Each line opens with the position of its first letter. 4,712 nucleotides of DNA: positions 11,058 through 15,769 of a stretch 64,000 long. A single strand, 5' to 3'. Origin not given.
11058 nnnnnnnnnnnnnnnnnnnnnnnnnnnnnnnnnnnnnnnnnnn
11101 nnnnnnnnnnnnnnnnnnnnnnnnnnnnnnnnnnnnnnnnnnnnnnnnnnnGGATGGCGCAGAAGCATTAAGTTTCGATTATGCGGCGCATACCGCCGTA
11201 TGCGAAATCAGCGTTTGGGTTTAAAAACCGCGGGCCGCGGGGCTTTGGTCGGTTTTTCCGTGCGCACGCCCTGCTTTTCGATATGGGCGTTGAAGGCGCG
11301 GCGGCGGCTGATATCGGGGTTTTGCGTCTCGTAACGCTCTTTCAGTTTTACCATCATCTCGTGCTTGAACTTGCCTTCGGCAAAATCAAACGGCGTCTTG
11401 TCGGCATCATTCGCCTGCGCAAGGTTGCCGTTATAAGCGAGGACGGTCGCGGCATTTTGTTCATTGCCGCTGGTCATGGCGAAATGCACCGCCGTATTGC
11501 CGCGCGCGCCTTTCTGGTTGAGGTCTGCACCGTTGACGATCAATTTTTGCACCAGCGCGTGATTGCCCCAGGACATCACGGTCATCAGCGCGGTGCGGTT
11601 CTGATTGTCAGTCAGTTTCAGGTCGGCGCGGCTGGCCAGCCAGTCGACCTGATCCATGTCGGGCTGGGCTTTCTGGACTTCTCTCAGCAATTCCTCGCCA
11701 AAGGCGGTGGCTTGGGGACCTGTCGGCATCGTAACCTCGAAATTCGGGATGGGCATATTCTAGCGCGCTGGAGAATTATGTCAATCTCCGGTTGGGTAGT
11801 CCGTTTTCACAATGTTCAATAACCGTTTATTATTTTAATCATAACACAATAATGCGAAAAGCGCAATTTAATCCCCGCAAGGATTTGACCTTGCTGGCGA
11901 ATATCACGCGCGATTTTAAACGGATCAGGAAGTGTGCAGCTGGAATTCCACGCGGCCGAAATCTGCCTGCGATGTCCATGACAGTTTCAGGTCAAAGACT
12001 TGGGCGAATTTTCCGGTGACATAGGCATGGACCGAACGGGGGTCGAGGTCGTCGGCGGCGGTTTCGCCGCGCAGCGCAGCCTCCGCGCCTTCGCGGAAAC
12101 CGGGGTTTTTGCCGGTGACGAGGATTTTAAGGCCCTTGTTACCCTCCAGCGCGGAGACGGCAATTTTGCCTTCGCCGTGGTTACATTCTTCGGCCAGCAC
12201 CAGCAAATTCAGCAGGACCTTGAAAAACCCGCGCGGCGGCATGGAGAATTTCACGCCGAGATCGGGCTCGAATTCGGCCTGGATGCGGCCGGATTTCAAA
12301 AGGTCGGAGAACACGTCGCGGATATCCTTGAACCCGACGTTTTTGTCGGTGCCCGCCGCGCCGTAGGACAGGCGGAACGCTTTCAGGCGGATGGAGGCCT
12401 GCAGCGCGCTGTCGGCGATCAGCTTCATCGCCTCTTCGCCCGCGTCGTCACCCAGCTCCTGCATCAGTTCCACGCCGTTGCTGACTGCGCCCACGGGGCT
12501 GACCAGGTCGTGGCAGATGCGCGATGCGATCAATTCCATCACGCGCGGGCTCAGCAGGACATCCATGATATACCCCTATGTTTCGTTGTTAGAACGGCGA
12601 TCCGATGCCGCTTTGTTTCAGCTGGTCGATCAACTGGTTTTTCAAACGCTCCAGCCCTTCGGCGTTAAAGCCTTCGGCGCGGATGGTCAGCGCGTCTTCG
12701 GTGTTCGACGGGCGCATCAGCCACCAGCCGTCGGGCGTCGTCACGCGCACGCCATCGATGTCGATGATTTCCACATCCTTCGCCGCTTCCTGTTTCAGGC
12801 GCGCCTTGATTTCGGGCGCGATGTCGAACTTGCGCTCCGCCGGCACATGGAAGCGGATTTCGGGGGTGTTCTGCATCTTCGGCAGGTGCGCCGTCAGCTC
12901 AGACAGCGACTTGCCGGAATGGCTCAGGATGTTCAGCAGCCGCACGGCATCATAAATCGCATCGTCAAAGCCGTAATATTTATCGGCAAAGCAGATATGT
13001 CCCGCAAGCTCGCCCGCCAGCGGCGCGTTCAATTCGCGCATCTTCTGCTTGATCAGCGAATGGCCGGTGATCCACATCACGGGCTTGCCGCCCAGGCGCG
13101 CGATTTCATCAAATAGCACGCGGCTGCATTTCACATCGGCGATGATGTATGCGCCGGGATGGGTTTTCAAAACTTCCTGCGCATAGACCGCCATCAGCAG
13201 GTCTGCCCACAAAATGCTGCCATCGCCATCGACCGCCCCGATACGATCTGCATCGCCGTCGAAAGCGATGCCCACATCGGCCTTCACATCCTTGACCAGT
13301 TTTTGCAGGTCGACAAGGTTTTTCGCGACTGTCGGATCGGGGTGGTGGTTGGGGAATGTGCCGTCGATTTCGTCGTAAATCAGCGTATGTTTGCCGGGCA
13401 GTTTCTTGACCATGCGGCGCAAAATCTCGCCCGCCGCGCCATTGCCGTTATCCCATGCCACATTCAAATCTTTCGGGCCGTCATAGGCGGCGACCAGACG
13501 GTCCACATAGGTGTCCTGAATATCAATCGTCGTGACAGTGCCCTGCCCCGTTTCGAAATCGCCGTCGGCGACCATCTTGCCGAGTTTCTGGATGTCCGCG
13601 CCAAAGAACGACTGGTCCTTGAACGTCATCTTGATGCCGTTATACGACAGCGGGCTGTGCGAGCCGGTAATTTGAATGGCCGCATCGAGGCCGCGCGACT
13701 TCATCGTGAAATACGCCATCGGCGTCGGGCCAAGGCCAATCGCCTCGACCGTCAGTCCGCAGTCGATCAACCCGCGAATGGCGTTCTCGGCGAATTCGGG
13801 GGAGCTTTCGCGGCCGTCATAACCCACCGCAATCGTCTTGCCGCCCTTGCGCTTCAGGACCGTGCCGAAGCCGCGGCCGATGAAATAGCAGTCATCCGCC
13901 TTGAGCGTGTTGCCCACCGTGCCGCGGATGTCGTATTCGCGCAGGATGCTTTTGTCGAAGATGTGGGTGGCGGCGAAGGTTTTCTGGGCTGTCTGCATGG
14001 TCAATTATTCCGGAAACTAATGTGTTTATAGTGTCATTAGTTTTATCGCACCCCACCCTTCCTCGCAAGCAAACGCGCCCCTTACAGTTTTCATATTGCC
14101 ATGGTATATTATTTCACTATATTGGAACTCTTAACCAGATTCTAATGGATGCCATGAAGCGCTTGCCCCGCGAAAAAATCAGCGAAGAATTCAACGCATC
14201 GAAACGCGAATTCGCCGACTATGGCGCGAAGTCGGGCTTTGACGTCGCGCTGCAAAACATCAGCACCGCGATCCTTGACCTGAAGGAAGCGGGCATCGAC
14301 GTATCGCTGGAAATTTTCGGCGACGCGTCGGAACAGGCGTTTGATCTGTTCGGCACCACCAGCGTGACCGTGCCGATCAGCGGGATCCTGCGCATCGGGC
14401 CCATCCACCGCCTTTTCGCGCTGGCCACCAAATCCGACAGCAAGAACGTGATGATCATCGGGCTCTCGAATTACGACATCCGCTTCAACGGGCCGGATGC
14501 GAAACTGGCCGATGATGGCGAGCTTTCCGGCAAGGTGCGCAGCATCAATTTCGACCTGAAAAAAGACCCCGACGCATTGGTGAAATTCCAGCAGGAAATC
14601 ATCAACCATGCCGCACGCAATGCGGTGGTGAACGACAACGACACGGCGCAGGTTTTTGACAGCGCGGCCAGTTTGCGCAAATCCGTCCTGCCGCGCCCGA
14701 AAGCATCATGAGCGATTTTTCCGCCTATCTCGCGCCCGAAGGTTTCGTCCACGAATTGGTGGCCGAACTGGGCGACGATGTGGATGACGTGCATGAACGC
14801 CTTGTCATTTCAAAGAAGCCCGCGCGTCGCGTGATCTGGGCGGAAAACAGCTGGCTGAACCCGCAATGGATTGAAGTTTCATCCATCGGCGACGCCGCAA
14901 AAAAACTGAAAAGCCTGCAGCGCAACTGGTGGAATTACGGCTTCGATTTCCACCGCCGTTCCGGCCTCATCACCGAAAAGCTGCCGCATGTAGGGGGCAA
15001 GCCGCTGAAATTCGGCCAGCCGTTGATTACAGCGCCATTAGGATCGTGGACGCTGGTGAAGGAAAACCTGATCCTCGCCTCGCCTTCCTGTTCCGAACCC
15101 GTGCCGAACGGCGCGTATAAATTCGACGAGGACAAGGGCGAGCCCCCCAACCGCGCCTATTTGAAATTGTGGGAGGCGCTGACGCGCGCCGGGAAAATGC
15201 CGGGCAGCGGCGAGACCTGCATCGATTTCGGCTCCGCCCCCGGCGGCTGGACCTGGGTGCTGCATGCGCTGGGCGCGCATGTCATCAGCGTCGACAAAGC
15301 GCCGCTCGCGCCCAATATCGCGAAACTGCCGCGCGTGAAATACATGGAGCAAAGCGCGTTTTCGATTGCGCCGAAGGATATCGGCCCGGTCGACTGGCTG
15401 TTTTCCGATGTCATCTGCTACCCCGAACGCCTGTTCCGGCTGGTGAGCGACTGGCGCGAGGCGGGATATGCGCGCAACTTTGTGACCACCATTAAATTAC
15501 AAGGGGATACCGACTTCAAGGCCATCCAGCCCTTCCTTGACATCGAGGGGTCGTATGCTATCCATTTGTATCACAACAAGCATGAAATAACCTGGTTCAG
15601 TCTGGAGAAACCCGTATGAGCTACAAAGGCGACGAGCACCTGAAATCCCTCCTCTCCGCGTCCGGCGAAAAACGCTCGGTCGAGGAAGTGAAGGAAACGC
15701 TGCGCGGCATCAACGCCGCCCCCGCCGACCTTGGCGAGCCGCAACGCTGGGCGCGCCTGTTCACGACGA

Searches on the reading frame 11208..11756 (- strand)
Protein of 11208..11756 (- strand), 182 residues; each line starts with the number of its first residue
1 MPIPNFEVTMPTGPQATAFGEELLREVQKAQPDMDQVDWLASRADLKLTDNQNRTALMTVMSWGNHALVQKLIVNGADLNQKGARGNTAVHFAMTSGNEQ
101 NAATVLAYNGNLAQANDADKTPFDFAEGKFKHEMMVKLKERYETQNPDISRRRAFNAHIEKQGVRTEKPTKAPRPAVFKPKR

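Call 32: search_protein_families(library=pfam, proteins=[window:11208-11756:-], max_evalue=0.001)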
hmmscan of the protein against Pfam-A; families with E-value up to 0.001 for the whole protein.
window:11208-11756:- (182 aa): 5 families
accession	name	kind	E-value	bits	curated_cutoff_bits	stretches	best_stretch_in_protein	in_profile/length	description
PF12796.13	Ank_2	-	1.3e-09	38.9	27.3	1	34-110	10-83/90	Ankyrin repeats (3 copies)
PF13637.12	Ank_4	-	5.3e-06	27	22.7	0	61-99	5-43/50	Ankyrin repeats (many copies)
PF00023.36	Ank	-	5.8e-06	26.8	21.1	0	53-82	2-31/33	Ankyrin repeat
PF13606.12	Ank_3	-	9.5e-05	22.9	22.3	0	53-80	2-29/30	Ankyrin repeat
PF13857.12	Ank_5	-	9.9e-05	23.1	27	1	45-93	8-56/56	Ankyrin repeats (many copies)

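Call 80: search_protein_families(library=ncbifam, proteins=[window:11208-11756:-], max_evalue=0.01)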
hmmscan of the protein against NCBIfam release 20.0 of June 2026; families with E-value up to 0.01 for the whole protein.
window:11208-11756:- (182 aa): 5 families
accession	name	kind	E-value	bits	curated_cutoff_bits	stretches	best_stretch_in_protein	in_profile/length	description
NF043029.1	T4SS_AnkY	equivalog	3.8e-06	25.6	600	1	44-129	448-534/543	Dot/Icm T4SS effector AnkY/LegA9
NF041931.2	MzaA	equivalog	3.1e-05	23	800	1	49-167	31-144/726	MZA anti-phage system associated sigma-70 family RNA polymerase sigma factor MzaA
NF043028.1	T4SS_AnkX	equivalog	0.00017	19.9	1400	1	50-122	579-654/938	Dot/Icm T4SS effector AnkN/AnkX/LegA8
NF043024.1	T4SS_AnkI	equivalog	0.002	16.9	550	1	45-103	233-291/439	Dot/Icm T4SS effector AnkI/LegAS4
NF043023.1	T4SS_AnkH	equivalog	0.0027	16.5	600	1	39-111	18-90/467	Dot/Icm T4SS effector AnkH/LegA3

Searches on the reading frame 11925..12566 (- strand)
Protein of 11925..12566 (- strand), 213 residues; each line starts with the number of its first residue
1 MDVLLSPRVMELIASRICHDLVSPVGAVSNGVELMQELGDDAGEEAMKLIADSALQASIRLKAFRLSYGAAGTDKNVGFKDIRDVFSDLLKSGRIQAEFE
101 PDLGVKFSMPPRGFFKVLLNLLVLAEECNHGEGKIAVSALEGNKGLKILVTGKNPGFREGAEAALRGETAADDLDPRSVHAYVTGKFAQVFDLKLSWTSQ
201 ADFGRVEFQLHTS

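Call 32: search_protein_families(library=pfam, proteins=[window:11925-12566:-], max_evalue=0.001)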
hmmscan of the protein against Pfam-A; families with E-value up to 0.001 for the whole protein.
window:11925-12566:- (213 aa): 1 family
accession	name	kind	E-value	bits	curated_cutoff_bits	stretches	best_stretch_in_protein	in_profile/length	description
PF10090.15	HPTransfase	-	1.9e-15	57.1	22.9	1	80-201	2-121/123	Histidine phosphotransferase C-terminal domain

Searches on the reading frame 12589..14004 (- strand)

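Call 32: search_protein_families(library=pfam, proteins=[window:12589-14004:-], max_evalue=0.001)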
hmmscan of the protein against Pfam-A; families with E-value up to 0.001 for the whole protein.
window:12589-14004:- (471 aa): 4 families
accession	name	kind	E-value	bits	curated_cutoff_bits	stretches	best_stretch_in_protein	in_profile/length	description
PF02878.22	PGM_PMM_I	-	4.8e-30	104.5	22.5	1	20-140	3-126/138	Phosphoglucomutase/phosphomannomutase, alpha/beta/alpha domain I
PF02880.22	PGM_PMM_III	-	2.5e-22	79.6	20.7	1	268-375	3-112/115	Phosphoglucomutase/phosphomannomutase, alpha/beta/alpha domain III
PF02879.22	PGM_PMM_II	-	3.8e-22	79.2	29.3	1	165-262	2-103/103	Phosphoglucomutase/phosphomannomutase, alpha/beta/alpha domain II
PF00408.26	PGM_PMM_IV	-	1.7e-12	47.7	23.1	1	382-460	1-67/68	Phosphoglucomutase/phosphomannomutase, C-terminal domain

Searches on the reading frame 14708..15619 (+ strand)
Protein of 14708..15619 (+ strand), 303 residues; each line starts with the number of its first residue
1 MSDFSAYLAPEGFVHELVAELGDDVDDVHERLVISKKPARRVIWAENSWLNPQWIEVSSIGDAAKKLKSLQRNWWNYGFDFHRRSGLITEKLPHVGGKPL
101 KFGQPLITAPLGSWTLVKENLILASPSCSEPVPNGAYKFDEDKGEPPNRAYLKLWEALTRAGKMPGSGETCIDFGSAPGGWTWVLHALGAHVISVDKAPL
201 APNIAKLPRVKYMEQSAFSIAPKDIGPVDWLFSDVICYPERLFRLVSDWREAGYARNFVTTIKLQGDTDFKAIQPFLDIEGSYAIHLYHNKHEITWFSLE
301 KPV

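Call 32: search_protein_families(library=pfam, proteins=[window:14708-15619:+], max_evalue=0.001)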
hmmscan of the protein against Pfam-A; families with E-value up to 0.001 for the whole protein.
window:14708-15619:+ (303 aa): 1 family
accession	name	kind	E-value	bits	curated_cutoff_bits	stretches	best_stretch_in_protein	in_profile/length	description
PF01728.25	FtsJ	-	5e-10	40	24.1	1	148-235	3-99/181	FtsJ-like methyltransferase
